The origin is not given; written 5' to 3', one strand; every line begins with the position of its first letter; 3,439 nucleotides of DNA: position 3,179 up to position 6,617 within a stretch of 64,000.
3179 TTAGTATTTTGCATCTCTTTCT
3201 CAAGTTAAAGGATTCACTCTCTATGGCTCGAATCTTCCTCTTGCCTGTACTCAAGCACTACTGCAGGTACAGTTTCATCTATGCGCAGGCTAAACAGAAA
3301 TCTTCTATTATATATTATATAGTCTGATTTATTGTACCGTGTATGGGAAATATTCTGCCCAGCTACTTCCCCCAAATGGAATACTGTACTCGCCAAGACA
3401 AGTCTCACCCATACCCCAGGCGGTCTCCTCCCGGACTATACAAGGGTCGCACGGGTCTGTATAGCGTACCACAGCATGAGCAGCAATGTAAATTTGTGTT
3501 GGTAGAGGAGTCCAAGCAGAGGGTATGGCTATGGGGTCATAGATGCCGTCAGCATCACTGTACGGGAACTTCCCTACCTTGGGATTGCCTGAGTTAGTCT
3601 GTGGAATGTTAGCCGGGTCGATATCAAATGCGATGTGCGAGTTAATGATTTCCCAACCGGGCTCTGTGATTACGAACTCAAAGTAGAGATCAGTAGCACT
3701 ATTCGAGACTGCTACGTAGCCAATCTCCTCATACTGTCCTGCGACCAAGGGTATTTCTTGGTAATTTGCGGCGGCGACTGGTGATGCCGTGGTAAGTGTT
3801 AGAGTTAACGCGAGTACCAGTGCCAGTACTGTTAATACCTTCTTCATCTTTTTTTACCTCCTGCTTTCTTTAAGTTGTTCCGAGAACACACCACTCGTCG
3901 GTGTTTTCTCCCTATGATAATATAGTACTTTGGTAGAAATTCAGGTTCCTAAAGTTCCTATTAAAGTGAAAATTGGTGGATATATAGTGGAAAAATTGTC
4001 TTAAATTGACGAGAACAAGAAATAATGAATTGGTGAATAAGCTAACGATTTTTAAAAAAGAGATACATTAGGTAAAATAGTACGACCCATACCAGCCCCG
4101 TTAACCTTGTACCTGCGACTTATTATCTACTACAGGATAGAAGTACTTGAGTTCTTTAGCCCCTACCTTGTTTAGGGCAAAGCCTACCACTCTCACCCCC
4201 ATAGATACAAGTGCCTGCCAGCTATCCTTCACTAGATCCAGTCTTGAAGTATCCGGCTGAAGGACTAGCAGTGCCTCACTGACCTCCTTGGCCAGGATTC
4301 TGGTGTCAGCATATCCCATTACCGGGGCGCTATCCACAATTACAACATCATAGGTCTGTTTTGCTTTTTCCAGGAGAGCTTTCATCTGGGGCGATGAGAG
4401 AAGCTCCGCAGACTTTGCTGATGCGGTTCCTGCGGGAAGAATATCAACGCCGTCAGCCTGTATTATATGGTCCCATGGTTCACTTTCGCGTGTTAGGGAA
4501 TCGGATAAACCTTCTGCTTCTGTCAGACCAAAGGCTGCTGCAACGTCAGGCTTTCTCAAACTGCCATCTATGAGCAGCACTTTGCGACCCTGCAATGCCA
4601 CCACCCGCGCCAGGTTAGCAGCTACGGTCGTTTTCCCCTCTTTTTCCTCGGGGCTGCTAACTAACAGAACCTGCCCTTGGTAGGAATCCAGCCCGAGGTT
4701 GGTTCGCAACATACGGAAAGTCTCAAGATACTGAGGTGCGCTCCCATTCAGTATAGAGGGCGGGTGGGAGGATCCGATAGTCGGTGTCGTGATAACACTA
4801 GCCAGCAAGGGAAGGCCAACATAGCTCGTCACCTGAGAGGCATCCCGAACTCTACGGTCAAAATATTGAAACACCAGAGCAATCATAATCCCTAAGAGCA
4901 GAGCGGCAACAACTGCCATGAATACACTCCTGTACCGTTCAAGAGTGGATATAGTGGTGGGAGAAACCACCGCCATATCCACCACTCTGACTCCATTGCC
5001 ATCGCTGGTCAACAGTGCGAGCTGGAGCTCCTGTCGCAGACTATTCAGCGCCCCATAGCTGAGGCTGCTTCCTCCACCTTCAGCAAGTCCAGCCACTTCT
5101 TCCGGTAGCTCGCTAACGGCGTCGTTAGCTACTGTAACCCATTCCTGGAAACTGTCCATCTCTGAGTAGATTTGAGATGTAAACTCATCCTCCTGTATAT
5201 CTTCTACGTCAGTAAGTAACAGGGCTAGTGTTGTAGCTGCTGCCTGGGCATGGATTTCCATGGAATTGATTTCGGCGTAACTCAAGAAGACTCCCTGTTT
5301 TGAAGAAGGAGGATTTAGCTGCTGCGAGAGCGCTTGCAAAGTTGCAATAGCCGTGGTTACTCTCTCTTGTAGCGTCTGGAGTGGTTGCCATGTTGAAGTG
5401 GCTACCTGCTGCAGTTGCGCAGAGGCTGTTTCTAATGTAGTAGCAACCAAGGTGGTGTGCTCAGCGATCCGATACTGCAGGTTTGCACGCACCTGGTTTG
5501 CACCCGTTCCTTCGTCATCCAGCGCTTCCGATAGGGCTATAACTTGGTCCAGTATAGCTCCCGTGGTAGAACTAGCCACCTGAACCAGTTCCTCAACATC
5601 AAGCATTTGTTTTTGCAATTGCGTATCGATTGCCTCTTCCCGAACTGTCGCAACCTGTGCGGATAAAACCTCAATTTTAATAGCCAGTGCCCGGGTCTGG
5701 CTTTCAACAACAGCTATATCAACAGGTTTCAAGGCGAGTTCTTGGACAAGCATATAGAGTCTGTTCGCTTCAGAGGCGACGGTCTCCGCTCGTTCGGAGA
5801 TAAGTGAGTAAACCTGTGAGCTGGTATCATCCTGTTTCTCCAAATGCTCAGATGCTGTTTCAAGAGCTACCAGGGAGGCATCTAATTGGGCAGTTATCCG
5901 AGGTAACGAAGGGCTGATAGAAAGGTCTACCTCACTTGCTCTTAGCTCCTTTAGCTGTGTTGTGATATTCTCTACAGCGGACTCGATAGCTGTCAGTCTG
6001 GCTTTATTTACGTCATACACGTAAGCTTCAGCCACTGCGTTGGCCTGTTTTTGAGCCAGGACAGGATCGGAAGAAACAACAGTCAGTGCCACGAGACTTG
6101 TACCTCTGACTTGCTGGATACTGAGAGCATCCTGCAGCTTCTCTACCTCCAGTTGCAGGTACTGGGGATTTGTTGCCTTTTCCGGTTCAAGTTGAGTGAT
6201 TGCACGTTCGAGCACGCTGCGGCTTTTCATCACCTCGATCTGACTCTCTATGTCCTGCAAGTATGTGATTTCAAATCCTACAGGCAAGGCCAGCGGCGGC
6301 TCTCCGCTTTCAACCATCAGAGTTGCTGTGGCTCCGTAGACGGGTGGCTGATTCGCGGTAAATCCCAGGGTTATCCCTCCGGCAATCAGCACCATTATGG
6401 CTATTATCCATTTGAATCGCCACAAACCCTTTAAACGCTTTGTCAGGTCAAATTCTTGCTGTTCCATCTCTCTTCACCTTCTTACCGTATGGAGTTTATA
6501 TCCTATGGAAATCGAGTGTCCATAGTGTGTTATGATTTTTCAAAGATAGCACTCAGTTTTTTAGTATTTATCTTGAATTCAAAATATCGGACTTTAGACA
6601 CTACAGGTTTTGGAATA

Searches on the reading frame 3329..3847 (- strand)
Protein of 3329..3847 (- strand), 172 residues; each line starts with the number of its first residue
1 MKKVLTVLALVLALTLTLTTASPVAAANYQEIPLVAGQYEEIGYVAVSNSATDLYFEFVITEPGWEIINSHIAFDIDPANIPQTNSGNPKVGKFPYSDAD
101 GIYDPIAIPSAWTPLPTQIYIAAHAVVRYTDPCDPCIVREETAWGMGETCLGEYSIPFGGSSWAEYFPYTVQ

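Call 8: search_protein_families(library=pfam, proteins=[window:3329-3847:-], max_evalue=0.01)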
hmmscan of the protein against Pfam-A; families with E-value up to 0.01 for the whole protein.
window:3329-3847:- (172 aa): 1 family
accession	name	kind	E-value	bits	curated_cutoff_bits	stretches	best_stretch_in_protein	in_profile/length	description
PF13786.12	DUF4179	-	0.00057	20.7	30.1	1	1-44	6-49/94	Domain of unknown function (DUF4179)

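Call 43: find_encoding_contigs(protein=window:3329-3847:-, flank=10000, max_places=4)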
Protein window:3329-3847:- (172 aa): 1 contig read that carries it; 1 place shown.
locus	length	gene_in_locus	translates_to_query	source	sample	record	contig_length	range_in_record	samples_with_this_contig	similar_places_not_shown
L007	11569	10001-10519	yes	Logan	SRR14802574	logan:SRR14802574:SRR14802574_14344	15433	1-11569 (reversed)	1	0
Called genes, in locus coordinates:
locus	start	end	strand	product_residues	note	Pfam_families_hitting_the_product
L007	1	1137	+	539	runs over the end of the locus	PF01408:GFO_IDH_MocA, PF22725:GFO_IDH_MocA_C3, PF02894:GFO_IDH_MocA_C, PF25084:LbH_EIF2B (weak), PF25087:GMPPB_C (weak), PF00132:Hexapep, PF14602:Hexapep_2 (weak)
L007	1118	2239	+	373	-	PF00155:Aminotran_1_2, PF01041:DegT_DnrJ_EryC1, PF01053:Cys_Met_Meta_PP (faint), PF01212:Beta_elim_lyase (faint)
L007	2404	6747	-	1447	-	PF16126:DUF4838, PF05345:He_PIG, PF05345:He_PIG, PF17963:Big_9, PF17892:Cadherin_5, PF17963:Big_9, PF17803:Cadherin_4, PF17963:Big_9, +6 more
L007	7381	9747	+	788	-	PF02706:Wzz, PF01656:CbiA (weak), PF10609:ParA (faint), PF13614:AAA_31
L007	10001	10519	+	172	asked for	-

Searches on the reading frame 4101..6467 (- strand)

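Call 8: search_protein_families(library=pfam, proteins=[window:4101-6467:-], max_evalue=0.01)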
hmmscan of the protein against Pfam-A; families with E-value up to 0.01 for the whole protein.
window:4101-6467:- (788 aa): 6 families
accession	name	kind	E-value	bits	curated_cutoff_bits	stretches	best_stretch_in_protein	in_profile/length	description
PF02706.20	Wzz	-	1.5e-11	44.9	25.5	1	4-93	1-91/91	Chain length determinant protein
PF13614.12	AAA_31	-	1.2e-10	42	27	1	611-726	14-138/177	AAA domain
PF01656.29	CbiA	-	6e-07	29.9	25.4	1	608-771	8-86/125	CobQ/CobB/MinD/ParA nucleotide binding domain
PF10609.15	ParA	-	1.4e-05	25.1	27.1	1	600-766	5-173/246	NUBPL iron-transfer P-loop NTPase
PF06564.18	CBP_BcsQ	-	0.00043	20.3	21.3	1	610-741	13-150/234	Cellulose biosynthesis protein BcsQ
PF13481.12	AAA_25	-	0.0043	17.2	27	0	609-713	43-151/195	AAA domain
